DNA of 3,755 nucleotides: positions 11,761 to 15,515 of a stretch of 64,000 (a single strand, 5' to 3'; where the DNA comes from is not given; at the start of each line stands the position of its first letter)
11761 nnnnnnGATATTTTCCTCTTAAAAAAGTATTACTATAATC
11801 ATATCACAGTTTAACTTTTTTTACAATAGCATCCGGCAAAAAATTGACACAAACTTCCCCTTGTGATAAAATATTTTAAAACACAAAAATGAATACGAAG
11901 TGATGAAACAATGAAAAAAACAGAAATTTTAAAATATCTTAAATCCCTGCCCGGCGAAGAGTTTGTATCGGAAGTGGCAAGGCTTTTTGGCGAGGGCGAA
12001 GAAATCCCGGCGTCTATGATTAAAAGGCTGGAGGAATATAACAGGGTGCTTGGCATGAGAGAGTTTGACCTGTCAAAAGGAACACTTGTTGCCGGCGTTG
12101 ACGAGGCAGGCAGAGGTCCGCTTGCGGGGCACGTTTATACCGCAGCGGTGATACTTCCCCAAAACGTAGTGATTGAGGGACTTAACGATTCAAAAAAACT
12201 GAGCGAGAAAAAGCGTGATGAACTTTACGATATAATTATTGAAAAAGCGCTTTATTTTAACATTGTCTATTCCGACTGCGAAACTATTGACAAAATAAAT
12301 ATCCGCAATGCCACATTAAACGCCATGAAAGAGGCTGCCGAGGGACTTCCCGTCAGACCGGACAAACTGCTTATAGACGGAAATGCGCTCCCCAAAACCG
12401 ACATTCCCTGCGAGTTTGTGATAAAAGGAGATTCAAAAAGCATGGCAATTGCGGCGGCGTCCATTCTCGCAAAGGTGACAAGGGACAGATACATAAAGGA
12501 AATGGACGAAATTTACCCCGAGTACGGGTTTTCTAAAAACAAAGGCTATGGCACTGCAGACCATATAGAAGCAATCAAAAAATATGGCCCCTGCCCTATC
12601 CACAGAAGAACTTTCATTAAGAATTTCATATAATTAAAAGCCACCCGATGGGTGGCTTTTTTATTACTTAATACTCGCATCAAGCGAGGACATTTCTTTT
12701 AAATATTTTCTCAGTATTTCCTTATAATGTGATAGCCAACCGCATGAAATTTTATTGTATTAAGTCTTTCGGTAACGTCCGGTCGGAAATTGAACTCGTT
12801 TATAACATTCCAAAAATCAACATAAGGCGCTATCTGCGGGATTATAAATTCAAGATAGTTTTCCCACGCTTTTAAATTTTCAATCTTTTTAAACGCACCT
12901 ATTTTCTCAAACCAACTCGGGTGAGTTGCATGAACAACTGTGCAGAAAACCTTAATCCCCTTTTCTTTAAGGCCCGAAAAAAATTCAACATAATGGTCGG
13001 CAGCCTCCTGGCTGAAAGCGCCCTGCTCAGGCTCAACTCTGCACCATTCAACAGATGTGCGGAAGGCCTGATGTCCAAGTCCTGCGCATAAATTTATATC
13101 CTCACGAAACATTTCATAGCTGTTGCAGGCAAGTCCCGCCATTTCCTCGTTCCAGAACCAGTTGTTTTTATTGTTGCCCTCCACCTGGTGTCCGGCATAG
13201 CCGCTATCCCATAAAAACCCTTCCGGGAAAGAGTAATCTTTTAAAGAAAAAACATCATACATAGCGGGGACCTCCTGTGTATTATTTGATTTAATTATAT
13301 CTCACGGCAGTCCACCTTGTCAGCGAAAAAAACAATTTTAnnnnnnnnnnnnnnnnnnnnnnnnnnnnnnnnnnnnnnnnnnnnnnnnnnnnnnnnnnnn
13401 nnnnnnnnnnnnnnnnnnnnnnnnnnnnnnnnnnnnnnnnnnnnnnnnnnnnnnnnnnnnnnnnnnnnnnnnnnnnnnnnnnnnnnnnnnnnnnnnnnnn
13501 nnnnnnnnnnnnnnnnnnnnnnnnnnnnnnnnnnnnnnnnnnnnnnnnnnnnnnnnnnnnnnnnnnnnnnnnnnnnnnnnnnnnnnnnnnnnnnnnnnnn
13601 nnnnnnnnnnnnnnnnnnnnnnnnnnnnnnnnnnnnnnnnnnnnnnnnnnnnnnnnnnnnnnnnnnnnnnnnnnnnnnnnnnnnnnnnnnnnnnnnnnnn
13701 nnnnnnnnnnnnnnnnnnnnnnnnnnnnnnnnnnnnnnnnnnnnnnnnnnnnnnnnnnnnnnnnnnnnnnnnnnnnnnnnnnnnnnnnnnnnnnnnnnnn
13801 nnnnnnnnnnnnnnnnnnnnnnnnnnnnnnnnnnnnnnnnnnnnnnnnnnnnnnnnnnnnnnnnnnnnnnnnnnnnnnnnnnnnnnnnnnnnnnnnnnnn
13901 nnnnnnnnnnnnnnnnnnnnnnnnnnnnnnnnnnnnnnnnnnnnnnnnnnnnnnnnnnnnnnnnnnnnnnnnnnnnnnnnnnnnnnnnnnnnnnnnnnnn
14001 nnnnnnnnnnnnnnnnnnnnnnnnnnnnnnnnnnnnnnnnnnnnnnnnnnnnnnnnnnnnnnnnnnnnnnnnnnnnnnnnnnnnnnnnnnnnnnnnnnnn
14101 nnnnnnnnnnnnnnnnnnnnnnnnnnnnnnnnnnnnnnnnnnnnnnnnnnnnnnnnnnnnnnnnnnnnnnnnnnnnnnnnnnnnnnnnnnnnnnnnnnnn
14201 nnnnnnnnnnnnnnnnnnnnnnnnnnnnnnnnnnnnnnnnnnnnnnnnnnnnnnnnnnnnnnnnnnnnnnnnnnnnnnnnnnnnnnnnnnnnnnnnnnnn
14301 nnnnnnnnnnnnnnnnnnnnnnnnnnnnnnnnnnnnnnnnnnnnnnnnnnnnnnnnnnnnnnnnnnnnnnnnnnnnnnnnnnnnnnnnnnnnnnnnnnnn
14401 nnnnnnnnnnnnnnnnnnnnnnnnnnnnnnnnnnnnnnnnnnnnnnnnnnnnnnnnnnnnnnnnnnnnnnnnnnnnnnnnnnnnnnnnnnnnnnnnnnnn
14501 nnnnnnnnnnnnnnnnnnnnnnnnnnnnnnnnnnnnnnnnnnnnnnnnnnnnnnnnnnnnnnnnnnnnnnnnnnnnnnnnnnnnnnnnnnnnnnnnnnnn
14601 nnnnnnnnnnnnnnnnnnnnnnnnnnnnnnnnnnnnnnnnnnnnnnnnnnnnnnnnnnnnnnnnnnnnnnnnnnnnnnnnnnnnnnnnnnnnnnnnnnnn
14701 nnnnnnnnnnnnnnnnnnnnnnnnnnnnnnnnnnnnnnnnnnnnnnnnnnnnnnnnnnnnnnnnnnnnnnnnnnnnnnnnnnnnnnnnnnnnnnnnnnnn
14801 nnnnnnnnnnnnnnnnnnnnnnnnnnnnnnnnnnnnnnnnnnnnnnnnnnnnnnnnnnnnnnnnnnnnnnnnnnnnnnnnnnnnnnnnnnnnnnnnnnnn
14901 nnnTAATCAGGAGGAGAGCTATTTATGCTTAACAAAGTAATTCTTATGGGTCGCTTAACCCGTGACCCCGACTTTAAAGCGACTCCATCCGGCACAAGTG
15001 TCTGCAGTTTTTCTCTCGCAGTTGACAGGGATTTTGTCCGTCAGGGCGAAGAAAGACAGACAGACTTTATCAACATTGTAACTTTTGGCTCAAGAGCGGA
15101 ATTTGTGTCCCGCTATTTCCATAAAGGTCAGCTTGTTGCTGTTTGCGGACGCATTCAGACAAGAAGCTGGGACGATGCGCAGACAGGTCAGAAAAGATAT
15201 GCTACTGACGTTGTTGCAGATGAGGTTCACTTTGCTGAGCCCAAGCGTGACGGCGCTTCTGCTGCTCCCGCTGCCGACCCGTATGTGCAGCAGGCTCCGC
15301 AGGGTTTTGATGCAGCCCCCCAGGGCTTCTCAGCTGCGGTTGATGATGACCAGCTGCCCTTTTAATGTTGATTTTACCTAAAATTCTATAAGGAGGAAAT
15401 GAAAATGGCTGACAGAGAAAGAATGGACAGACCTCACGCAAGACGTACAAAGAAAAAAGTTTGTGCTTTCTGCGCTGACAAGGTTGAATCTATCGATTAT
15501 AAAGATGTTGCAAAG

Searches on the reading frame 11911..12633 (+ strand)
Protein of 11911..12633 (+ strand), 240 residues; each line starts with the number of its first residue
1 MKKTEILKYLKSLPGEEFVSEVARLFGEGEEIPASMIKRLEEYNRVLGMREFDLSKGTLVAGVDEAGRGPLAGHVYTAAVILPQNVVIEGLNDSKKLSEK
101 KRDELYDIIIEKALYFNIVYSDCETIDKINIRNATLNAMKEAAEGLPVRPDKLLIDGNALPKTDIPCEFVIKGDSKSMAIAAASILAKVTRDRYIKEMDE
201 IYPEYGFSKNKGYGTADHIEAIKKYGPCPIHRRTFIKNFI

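Call 40: search_protein_families(library=ncbifam, proteins=[window:11911-12633:+], max_evalue=0.00001)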
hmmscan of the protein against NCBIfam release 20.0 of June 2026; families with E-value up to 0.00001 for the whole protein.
window:11911-12633:+ (240 aa): 10 families
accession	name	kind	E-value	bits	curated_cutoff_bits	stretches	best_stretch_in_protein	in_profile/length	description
NF000594.1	PRK00015.1-1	equivalog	3.5e-81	272.5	243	1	38-238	45-250/251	ribonuclease HII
NF000596.1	PRK00015.1-4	equivalog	6.5e-73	244.6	251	1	59-235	1-177/186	ribonuclease HII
NF000595.1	PRK00015.1-3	equivalog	2.6e-71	239.5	167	1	59-235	3-181/188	ribonuclease HII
NF010537.0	PRK13925.1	equivalog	2.4e-58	197.1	252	1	56-238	8-195/200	ribonuclease HII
NF000598.1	PRK00015.2-2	equivalog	5.1e-53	179.8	273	1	59-236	21-201/203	ribonuclease HII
NF010538.0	PRK13926.1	equivalog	2.8e-51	174.7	285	1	55-235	18-198/213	ribonuclease HII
NF000600.1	PRK00015.2-4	equivalog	2.1e-50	171.3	364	1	54-237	22-209/212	ribonuclease HII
NF011119.0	PRK14550.1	equivalog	1.4e-34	119.9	350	1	60-236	2-186/204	ribonuclease HII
TIGR00729.1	TIGR00729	equivalog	1.2e-19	71.2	123.3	1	60-206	1-168/207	ribonuclease HII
TIGR00716.1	rnhC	equivalog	1.1e-07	31.5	161.2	0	59-140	82-166/284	ribonuclease HIII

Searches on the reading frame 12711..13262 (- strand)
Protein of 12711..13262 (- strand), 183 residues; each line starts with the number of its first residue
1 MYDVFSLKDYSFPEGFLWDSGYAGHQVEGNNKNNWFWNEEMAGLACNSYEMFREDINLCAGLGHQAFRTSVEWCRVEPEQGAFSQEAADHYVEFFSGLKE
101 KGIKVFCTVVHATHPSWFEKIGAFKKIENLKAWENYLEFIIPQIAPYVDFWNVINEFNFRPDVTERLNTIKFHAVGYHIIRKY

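Call 40: search_protein_families(library=ncbifam, proteins=[window:12711-13262:-], max_evalue=0.00001)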
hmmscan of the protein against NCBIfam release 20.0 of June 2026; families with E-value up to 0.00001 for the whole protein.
window:12711-13262:- (183 aa): 7 families
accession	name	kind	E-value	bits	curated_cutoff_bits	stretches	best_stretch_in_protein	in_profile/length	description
TIGR03356.1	BGL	equivalog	1e-23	84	478.5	1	13-159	2-164/427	GH1 family beta-glucosidase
NF010036.0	PRK13511.1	subfamily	4.4e-16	58.5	610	1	11-157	4-161/469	6-phospho-beta-galactosidase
NF007356.0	PRK09852.1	subfamily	1.3e-11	43.8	623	1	45-159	66-183/474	6-phospho-beta-glucosidase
NF007158.0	PRK09593.1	subfamily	1.5e-11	43.7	639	1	45-159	68-185/478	6-phospho-beta-glucosidase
TIGR01233.1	lacG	equivalog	5.7e-11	42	561.2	1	32-157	39-160/472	6-phospho-beta-galactosidase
NF007154.0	PRK09589.1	subfamily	1.1e-10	40.9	624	1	45-170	62-190/476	6-phospho-beta-glucosidase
NF011589.0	PRK15014.1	subfamily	1.8e-09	37.4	686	1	45-160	64-182/477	6-phospho-beta-glucosidase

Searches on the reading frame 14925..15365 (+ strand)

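Call 40: search_protein_families(library=ncbifam, proteins=[window:14925-15365:+], max_evalue=0.00001)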
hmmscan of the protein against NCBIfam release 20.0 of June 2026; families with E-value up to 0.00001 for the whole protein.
window:14925-15365:+ (146 aa): 19 families
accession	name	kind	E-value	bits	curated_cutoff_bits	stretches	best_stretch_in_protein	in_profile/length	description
TIGR00621.2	ssb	subfamily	2.5e-34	119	53.95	1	1-144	3-163/165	single-stranded DNA-binding protein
NF005241.0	PRK06751.1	equivalog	1.2e-32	113.4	313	1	1-115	1-114/173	single-stranded DNA-binding protein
NF005580.0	PRK07275.1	subfamily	5.9e-32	111.1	254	1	1-122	1-123/162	single-stranded DNA-binding protein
NF005242.0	PRK06752.1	equivalog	8.5e-26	90.3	189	1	1-112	1-111/112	single-stranded DNA-binding protein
NF005579.0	PRK07274.1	equivalog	1.3e-23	83.1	169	1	1-106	1-104/131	single-stranded DNA-binding protein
NF006297.0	PRK08486.1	equivalog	4.6e-23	82.3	212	1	1-122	1-123/182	single-stranded DNA-binding protein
NF005406.0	PRK06958.1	subfamily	5.8e-21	75.8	252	1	2-106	4-110/182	single-stranded DNA-binding protein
NF006533.0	PRK09010.1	subfamily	1.8e-20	73.6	260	1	2-103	6-109/177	single-stranded DNA-binding protein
NF005674.0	PRK07459.1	equivalog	9.1e-19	67.6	161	1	2-114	3-111/121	single-stranded DNA-binding protein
NF006445.0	PRK08763.1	subfamily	2.8e-18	66.7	246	1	2-125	5-130/164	single-stranded DNA-binding protein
NF004357.0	PRK05733.1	subfamily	4.4e-18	65.9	241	1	2-99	5-103/172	single-stranded DNA-binding protein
NF010292.0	PRK13732.1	subfamily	4.4e-17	62.5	265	1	2-106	6-111/175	single-stranded DNA-binding protein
NF004972.0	PRK06341.1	equivalog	2.8e-15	56.7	254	1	2-127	5-133/166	single-stranded DNA-binding protein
NF005170.0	PRK06642.1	equivalog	6.3e-15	55.3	270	1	2-100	5-106/152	single-stranded DNA-binding protein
NF005851.0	PRK07772.1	subfamily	3.7e-14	53.3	194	1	5-102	7-107/191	single-stranded DNA-binding protein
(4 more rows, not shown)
